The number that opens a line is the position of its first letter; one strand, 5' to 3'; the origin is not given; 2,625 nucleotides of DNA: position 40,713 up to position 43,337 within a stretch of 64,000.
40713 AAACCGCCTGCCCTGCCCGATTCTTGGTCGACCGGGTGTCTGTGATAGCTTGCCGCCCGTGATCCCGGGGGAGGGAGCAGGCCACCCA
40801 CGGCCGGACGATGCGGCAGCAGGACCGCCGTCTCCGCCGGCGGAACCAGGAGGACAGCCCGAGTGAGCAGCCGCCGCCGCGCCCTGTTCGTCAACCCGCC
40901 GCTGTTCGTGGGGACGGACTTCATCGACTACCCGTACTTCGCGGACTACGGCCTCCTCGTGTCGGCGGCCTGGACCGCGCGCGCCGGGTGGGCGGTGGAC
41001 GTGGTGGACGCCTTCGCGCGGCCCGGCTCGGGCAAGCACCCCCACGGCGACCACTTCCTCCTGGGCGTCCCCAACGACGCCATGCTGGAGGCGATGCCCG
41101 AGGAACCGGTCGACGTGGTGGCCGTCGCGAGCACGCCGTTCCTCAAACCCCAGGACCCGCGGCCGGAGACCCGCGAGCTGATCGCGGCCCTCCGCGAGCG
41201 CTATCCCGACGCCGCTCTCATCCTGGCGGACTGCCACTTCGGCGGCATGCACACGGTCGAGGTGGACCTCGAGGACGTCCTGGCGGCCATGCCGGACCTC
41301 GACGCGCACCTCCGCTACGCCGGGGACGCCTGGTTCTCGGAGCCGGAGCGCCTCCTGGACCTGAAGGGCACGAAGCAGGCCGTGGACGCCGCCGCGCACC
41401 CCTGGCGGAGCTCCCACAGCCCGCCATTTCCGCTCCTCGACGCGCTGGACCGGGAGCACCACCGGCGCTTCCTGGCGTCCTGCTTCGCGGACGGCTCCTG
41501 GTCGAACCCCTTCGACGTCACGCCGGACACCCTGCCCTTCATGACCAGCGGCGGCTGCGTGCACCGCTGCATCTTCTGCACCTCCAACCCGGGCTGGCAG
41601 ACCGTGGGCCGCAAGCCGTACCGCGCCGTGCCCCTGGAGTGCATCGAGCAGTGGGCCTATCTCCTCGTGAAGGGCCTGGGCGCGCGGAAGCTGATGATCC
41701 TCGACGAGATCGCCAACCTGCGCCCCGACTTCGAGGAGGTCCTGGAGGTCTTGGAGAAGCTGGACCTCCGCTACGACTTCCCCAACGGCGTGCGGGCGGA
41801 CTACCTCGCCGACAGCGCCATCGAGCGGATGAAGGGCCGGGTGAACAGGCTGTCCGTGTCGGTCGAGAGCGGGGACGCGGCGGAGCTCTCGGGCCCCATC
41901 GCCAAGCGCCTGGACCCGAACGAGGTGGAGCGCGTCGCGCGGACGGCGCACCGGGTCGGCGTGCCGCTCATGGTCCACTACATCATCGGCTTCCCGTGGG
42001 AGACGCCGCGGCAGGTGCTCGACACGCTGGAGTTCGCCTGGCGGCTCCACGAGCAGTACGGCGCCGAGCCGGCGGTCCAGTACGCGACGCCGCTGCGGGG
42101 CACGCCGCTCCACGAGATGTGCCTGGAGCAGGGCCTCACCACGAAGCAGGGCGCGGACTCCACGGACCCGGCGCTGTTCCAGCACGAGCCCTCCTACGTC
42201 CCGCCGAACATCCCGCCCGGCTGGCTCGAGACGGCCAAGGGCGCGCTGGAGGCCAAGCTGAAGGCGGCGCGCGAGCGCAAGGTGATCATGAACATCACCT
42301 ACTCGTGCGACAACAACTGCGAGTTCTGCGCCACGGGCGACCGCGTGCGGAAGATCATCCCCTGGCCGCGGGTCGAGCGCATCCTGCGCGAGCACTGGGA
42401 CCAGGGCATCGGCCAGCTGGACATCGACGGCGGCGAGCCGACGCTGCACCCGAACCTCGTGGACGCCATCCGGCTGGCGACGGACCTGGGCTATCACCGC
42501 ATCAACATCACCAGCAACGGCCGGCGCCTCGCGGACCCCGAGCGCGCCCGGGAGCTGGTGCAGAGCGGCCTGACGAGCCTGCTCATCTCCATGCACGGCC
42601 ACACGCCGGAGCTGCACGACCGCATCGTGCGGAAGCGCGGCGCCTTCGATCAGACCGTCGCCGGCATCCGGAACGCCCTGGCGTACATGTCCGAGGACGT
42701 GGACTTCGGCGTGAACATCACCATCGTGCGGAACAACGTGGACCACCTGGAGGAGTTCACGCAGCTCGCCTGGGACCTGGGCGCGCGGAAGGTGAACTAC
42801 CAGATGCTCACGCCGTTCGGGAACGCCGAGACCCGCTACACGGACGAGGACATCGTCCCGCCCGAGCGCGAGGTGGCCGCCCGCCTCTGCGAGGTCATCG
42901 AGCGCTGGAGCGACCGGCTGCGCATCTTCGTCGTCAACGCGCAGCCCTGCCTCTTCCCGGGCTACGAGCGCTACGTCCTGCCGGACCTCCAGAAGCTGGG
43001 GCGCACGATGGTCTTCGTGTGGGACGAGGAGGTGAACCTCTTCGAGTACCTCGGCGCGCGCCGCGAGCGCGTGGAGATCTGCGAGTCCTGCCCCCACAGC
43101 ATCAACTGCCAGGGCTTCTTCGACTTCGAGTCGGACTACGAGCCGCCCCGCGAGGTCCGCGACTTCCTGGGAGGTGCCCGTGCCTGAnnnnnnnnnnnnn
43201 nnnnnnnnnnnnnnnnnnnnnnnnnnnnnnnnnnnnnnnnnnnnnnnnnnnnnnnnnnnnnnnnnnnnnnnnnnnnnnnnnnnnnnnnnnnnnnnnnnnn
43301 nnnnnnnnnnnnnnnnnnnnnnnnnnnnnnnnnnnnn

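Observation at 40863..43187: Single polypeptide carrying two complete radical-SAM cores (B12-class N-terminal, SPASM-class C-terminal)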

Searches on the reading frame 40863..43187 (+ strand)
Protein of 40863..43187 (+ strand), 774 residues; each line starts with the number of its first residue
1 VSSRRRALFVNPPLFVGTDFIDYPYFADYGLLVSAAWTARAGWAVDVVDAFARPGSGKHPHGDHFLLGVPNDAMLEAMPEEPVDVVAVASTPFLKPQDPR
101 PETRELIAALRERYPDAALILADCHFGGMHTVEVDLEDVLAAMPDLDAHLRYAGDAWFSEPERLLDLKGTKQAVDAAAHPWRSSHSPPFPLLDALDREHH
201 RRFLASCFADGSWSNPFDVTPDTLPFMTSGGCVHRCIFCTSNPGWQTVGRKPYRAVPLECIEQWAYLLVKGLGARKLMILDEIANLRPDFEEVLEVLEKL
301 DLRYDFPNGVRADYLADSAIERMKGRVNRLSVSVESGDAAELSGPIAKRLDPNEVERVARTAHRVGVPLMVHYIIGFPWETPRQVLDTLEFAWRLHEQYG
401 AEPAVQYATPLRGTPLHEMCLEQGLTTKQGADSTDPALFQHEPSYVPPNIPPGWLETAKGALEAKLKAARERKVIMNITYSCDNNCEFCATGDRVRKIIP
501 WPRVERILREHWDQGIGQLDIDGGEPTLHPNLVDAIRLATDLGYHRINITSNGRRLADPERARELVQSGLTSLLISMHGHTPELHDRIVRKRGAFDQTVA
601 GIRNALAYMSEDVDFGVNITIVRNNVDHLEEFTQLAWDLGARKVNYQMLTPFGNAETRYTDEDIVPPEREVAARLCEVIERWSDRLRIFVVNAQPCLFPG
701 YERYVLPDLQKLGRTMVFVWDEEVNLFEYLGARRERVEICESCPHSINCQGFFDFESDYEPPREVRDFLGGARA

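Call 3: search_protein_families(library=pfam, proteins=[window:40863-43187:+], max_evalue=0.1)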
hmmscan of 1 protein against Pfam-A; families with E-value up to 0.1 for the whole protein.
window:40863-43187:+ (774 aa): 1 family
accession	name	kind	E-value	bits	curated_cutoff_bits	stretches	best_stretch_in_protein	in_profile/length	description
PF04055.27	Radical_SAM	-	6.5e-40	137.4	29.5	2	476-635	1-165/166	Radical SAM superfamily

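Call 4: search_protein_families(library=ncbifam, proteins=[window:40863-43187:+], max_evalue=0.1)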
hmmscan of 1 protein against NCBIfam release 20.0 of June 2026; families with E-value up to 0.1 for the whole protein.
window:40863-43187:+ (774 aa): 64 families (the best 25 are shown)
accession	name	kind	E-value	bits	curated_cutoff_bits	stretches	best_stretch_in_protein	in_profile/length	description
NF038332.1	rSAM_rare_HxsC4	exception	2.4e-34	119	500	1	462-696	5-242/335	radical SAM protein HxsC4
TIGR03977.1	rSAM_pair_HxsC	equivalog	2.6e-23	82.4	267.9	1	470-699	23-254/292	His-Xaa-Ser system radical SAM maturase HxsC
TIGR04251.1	SCM_rSAM_ScmF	equivalog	5.9e-21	75.2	400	1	498-688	36-222/353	SynChlorMet cassette radical SAM/SPASM protein ScmF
TIGR02668.1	moaA_archaeal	equivalog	1e-20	73.9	325.25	1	474-678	12-217/303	GTP 3',8-cyclase MoaA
TIGR04347.1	pseudo_SAM_Halo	equivalog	2.6e-20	73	525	1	469-680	34-243/390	TIGR04347 family pseudo-SAM/SPASM protein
TIGR04545.1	rSAM_ahbD_hemeb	equivalog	5.1e-20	72.2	500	1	476-669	4-194/339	heme b synthase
NF001199.0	PRK00164.2-1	equivalog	5.8e-20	71.6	231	1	476-636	16-175/308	GTP 3',8-cyclase MoaA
TIGR02109.1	PQQ_syn_pqqE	equivalog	5.8e-20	71.5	381.35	1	474-685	9-215/358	pyrroloquinoline quinone biosynthesis protein PqqE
TIGR02666.1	moaA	equivalog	3.4e-18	65.7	284.05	1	475-655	13-198/336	GTP 3',8-cyclase MoaA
TIGR03962.1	mycofact_rSAM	equivalog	1.1e-17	64.2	265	1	476-658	16-194/339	mycofactocin radical SAM maturase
TIGR04053.2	TIGR04053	equivalog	2.9e-16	59.7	395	1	474-688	10-219/366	TIGR04053 family radical SAM/SPASM domain-containing protein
TIGR04055.1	rSAM_NirJ2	equivalog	4.7e-16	59.2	500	1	476-657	4-182/326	putative heme d1 biosynthesis radical SAM protein NirJ2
NF045646.2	rSAM_Se_TrsS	equivalog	1.8e-15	56.5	490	1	474-663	88-280/441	radical SAM (seleno)protein TrsS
TIGR04054.1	rSAM_NirJ1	equivalog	3.4e-15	55.6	650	1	472-669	36-229/387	putative heme d1 biosynthesis radical SAM protein NirJ1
TIGR04317.1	W_rSAM_matur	equivalog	6e-14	51.9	380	1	472-654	4-189/349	tungsten cofactor oxidoreductase radical SAM maturase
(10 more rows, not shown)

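Call 11: search_protein_families(library=padloc, proteins=[window:40863-43187:+], max_evalue=0.01)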
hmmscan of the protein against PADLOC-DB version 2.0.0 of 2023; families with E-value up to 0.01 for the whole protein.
window:40863-43187:+ (774 aa): 3 families
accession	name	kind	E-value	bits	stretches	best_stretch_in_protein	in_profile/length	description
PDLC02903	pVip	-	6.1e-16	56.7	1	474-657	2-179/257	Viperins not associated with kinases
PDLC02904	pVip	-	1.3e-14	52.3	1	477-662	8-188/262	Viperins associated with kinases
PDLC04689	PDC-M51A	-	0.00013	18.9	1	223-395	184-352/420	-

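Call 13: find_homologous_proteins(query=window:40863-43187:+, max_evalue=0.00001)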
Query window:40863-43187:+ (774 aa): 357 proteins with E <= 0.00001 among 8000 candidates; the best 120 are listed.
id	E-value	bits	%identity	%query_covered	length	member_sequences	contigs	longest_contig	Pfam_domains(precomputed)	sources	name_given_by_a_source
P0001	0.0e+0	1830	100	100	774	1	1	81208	PF04055.28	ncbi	ncbi:MAG: radical SAM protein [Myxococcota bacterium]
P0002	0.0e+0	1182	66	98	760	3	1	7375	PF04055.28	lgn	-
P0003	0.0e+0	1163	64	100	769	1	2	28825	PF04055.28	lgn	-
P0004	0.0e+0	1161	64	99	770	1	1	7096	PF04055.28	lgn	-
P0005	0.0e+0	1159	64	99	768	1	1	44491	PF04055.28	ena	-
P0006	8.5e-291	985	57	98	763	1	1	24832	PF04055.28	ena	-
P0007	4.3e-276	936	54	98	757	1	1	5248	PF04055.28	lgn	-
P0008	1.6e-275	934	54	98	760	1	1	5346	PF04055.28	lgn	-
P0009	5.2e-275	933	54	97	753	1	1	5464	PF04055.28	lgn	-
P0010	4.3e-264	897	53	98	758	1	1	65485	PF04055.28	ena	-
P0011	6.0e-263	893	52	97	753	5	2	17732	PF04055.28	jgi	-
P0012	8.8e-263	892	53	98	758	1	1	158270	PF04055.28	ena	-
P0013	8.8e-262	889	52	97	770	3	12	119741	PF04055.28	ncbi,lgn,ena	-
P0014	1.6e-261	888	52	97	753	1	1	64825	PF04055.28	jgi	-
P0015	1.7e-261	888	53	97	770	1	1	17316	PF04055.28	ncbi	-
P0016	2.0e-261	888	52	98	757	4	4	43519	PF04055.28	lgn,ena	-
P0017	6.4e-260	883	53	97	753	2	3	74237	PF04055.28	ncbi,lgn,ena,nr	ncbi:MAG TPA: radical SAM protein [Myxococcota bacterium]|nr:radical SAM protein [Myxococcota bacter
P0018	1.0e-259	882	53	97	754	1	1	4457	PF04055.28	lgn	-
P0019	1.7e-259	881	52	96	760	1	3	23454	PF04055.28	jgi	jgi:MoaA/NifB/PqqE/SkfB family radical SAM enzyme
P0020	4.3e-258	877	52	97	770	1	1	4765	PF04055.28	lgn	-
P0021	4.6e-258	877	53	97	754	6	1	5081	PF04055.28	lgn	-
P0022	1.2e-257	875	52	97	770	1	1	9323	PF04055.28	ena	-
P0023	3.1e-257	874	52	97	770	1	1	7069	PF04055.28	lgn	-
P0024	4.0e-257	874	53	97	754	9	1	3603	PF04055.28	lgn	-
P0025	7.0e-256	869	52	97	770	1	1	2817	PF04055.28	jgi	jgi:MoaA/NifB/PqqE/SkfB family radical SAM enzyme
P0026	2.8e-255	867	51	97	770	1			PF04055.28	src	-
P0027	4.0e-255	867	51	97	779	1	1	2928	PF04055.28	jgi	jgi:MoaA/NifB/PqqE/SkfB family radical SAM enzyme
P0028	4.9e-255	867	52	97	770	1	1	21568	PF04055.28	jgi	jgi:MoaA/NifB/PqqE/SkfB family radical SAM enzyme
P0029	1.3e-254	865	51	97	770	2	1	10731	PF04055.28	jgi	-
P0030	1.8e-254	865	52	97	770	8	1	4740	PF04055.28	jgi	-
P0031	2.5e-254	864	51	97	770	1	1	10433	PF04055.28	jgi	jgi:MoaA/NifB/PqqE/SkfB family radical SAM enzyme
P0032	3.1e-254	864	51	97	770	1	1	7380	PF04055.28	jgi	jgi:MoaA/NifB/PqqE/SkfB family radical SAM enzyme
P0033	3.3e-254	864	52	97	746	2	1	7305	PF04055.28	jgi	jgi:MoaA/NifB/PqqE/SkfB family radical SAM enzyme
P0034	3.9e-254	864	52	97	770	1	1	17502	PF04055.28,PF13353.12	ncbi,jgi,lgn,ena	-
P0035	4.6e-254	863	51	97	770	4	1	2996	PF04055.28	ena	-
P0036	1.1e-253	862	51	97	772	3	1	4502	PF04055.28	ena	-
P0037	1.4e-253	862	52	97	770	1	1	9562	PF04055.28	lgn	-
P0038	3.2e-253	861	51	97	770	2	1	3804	PF04055.28,PF13353.12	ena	-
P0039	4.0e-253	860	51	97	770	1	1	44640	PF04055.28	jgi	jgi:MoaA/NifB/PqqE/SkfB family radical SAM enzyme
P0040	4.5e-253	860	50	97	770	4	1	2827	PF04055.28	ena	-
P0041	5.5e-253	860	51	97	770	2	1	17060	PF04055.28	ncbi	-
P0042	5.5e-253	860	51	97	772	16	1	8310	PF04055.28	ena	-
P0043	8.4e-253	859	51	97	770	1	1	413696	PF04055.28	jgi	jgi:MoaA/NifB/PqqE/SkfB family radical SAM enzyme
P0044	4.7e-252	857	51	97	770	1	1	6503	PF04055.28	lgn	-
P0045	4.8e-252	857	51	97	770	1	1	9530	PF04055.28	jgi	jgi:MoaA/NifB/PqqE/SkfB family radical SAM enzyme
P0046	9.6e-252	856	52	97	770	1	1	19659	PF04055.28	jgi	jgi:MoaA/NifB/PqqE/SkfB family radical SAM enzyme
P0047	1.1e-251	856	50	97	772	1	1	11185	PF04055.28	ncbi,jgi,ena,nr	ncbi:MAG TPA: radical SAM protein [Terriglobales bacterium]|nr:radical SAM protein [Terriglobales ba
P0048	1.3e-251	855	51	97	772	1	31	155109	PF04055.28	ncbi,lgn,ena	-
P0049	1.5e-251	855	50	97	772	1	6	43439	PF04055.28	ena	-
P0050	2.3e-251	854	51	97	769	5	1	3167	PF04055.28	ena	-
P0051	2.5e-251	854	51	96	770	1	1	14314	PF04055.28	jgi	jgi:MoaA/NifB/PqqE/SkfB family radical SAM enzyme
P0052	2.7e-251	854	52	97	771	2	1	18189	PF04055.28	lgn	-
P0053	3.4e-251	854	50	97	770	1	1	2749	PF04055.28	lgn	-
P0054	3.7e-251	854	50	97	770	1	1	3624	PF04055.28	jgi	jgi:MoaA/NifB/PqqE/SkfB family radical SAM enzyme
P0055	4.7e-251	853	52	97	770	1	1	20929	PF04055.28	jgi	-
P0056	5.9e-251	853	51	97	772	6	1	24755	PF04055.28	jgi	jgi:MoaA/NifB/PqqE/SkfB family radical SAM enzyme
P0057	1.5e-250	852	51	97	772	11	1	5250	PF04055.28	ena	-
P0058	2.2e-250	851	51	97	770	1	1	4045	PF04055.28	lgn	-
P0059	2.8e-250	851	51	97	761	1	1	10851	PF04055.28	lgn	-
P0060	3.0e-250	851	51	97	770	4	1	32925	PF04055.28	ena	-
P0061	3.3e-250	851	51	97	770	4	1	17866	PF04055.28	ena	-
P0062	3.3e-250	851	51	97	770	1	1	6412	PF04055.28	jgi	jgi:MoaA/NifB/PqqE/SkfB family radical SAM enzyme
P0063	7.4e-250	849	51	97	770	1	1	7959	PF04055.28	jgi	-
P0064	7.6e-250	849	50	97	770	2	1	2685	PF04055.28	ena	-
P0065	9.3e-250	849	51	97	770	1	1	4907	PF04055.28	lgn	-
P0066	1.1e-249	849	51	97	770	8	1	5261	PF04055.28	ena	-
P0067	2.2e-249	848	51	97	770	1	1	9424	PF04055.28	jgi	jgi:MoaA/NifB/PqqE/SkfB family radical SAM enzyme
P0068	3.2e-249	847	51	97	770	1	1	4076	PF04055.28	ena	-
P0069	9.0e-249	846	50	97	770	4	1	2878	PF04055.28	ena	-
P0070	1.1e-248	846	51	97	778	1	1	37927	PF04055.28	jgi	jgi:MoaA/NifB/PqqE/SkfB family radical SAM enzyme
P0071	1.3e-248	845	51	98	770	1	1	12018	PF04055.28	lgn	-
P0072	1.8e-248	845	51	97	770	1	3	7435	PF04055.28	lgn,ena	-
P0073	2.4e-248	845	50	97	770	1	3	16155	PF04055.28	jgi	-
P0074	2.5e-248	844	50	97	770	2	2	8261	PF04055.28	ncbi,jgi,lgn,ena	-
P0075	3.2e-248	844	50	97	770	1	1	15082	PF04055.28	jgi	jgi:MoaA/NifB/PqqE/SkfB family radical SAM enzyme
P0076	3.8e-248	844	51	98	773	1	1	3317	PF04055.28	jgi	jgi:MoaA/NifB/PqqE/SkfB family radical SAM enzyme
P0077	7.5e-248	843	50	97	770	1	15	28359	PF04055.28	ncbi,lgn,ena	-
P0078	7.6e-248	843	51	97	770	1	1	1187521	PF04055.28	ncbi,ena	-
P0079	8.1e-248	843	52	97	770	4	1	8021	PF04055.28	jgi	jgi:MoaA/NifB/PqqE/SkfB family radical SAM enzyme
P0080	8.3e-248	843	51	97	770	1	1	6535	PF04055.28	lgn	-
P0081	9.1e-248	843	50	97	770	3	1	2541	PF04055.28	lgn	-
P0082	1.1e-247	842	51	97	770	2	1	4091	PF04055.28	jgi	jgi:MoaA/NifB/PqqE/SkfB family radical SAM enzyme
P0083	1.4e-247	842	51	97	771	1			PF04055.28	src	-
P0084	1.6e-247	842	50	97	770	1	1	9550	PF04055.28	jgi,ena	-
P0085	5.1e-247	840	52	97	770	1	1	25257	PF04055.28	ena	-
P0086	8.4e-247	839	50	97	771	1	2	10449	PF04055.28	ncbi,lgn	-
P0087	8.8e-247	839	51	97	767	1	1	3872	PF04055.28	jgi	jgi:MoaA/NifB/PqqE/SkfB family radical SAM enzyme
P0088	1.9e-246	838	51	97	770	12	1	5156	PF04055.28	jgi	-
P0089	2.1e-246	838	50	97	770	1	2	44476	PF04055.28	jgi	jgi:MoaA/NifB/PqqE/SkfB family radical SAM enzyme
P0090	2.5e-246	838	50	98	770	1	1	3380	PF04055.28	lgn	-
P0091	2.6e-246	838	51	97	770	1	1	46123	PF04055.28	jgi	jgi:MoaA/NifB/PqqE/SkfB family radical SAM enzyme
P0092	2.8e-246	838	52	97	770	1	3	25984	PF04055.28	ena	-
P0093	3.0e-246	838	52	97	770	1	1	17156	PF04055.28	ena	-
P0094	3.2e-246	837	52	97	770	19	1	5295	PF04055.28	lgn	-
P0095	3.6e-246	837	52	97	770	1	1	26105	PF04055.28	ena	-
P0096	4.0e-246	837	52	97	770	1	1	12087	PF04055.28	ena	-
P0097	4.5e-246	837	52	97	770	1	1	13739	PF04055.28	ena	-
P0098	5.7e-246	837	52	97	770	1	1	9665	PF04055.28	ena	-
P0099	6.2e-246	837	52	97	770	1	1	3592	PF04055.28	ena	-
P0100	6.4e-246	836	52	97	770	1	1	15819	PF04055.28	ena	-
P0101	6.5e-246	836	52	97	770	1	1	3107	PF04055.28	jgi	-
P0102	6.5e-246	836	52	97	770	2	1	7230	PF04055.28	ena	-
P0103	7.9e-246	836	50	97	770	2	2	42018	PF04055.28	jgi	jgi:MoaA/NifB/PqqE/SkfB family radical SAM enzyme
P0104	9.3e-246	836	51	97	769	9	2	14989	PF04055.28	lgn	-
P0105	9.7e-246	836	51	97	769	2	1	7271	PF04055.28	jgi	jgi:MoaA/NifB/PqqE/SkfB family radical SAM enzyme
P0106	1.0e-245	836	52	97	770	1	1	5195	PF04055.28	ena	-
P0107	1.1e-245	836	51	97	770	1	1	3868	PF04055.28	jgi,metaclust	metaclust:\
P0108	1.4e-245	835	50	97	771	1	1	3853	PF04055.28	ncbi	-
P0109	1.7e-245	835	52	97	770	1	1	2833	PF04055.28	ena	-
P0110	3.0e-245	834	52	97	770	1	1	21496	PF04055.28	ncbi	-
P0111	3.5e-245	834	52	97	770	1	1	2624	PF04055.28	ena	-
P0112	3.5e-245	834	50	97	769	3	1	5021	PF04055.28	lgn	-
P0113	3.5e-245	834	50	97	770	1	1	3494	PF04055.28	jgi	jgi:MoaA/NifB/PqqE/SkfB family radical SAM enzyme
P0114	4.5e-245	834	52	97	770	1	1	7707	PF04055.28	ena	-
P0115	4.6e-245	834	51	97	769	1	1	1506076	PF04055.28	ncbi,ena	-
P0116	4.8e-245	834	50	98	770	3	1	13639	PF04055.28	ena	-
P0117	5.2e-245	833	49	99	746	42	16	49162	PF04055.28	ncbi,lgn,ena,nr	ncbi:MAG TPA: radical SAM protein [Myxococcota bacterium]|nr:radical SAM protein [Myxococcota bacter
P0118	7.8e-245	833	51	97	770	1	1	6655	PF04055.28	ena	-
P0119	9.9e-245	833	51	97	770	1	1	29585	PF04055.28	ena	-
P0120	1.0e-244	833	51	97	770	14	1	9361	PF04055.28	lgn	-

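Call 14: find_encoding_contigs(protein=P0078, flank=10000, max_places=2)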
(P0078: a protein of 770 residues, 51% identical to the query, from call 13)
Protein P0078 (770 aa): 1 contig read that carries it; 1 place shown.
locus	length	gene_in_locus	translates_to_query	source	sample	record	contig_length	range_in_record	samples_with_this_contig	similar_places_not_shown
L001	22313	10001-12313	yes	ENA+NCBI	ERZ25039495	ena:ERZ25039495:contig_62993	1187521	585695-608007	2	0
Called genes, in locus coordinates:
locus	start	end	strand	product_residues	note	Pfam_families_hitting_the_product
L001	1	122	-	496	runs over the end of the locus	PF13186:SPASM (faint)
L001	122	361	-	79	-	-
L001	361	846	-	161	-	PF27806:HxsD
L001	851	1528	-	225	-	-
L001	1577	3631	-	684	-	-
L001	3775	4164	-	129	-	-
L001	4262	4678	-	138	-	-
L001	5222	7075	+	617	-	PF04055:Radical_SAM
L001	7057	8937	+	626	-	PF04055:Radical_SAM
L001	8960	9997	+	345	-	PF04055:Radical_SAM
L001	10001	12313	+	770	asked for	PF04055:Radical_SAM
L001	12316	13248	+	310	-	PF04055:Radical_SAM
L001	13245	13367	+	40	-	-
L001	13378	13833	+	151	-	PF27806:HxsD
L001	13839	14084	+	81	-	-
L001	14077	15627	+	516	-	PF13353:Fer4_12, PF04055:Radical_SAM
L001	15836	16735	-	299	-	PF02775:TPP_enzyme_C, PF12367:PFO_beta_C (weak)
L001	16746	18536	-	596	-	PF01558:POR, PF01855:POR_N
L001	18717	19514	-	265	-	PF01738:DLH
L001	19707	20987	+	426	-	-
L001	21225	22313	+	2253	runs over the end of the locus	PF03534:SpvB, PF13517:FG-GAP_3 (faint), PF12256:TcdB_toxin_midN, PF05593:RHS_repeat, PF25023:TEN_YD-shell (weak)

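Call 15: find_encoding_contigs(protein=P0115, flank=10000, max_places=2)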
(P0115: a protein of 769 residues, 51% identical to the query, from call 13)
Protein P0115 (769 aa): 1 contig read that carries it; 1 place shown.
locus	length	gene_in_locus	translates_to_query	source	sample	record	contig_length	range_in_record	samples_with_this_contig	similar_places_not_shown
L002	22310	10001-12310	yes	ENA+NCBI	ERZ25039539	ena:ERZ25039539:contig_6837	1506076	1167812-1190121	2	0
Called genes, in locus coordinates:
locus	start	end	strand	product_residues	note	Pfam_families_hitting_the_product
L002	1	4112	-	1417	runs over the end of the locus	-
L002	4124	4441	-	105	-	-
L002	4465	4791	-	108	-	-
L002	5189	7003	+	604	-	PF04055:Radical_SAM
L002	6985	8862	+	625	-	PF04055:Radical_SAM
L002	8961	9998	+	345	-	PF04055:Radical_SAM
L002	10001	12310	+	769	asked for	PF04055:Radical_SAM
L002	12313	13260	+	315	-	PF04055:Radical_SAM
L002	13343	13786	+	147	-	PF27806:HxsD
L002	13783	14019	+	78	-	PF27806:HxsD (weak)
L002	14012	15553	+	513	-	PF13353:Fer4_12, PF04055:Radical_SAM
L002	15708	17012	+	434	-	-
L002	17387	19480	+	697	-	-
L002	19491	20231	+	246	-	-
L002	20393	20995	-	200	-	-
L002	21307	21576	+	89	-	-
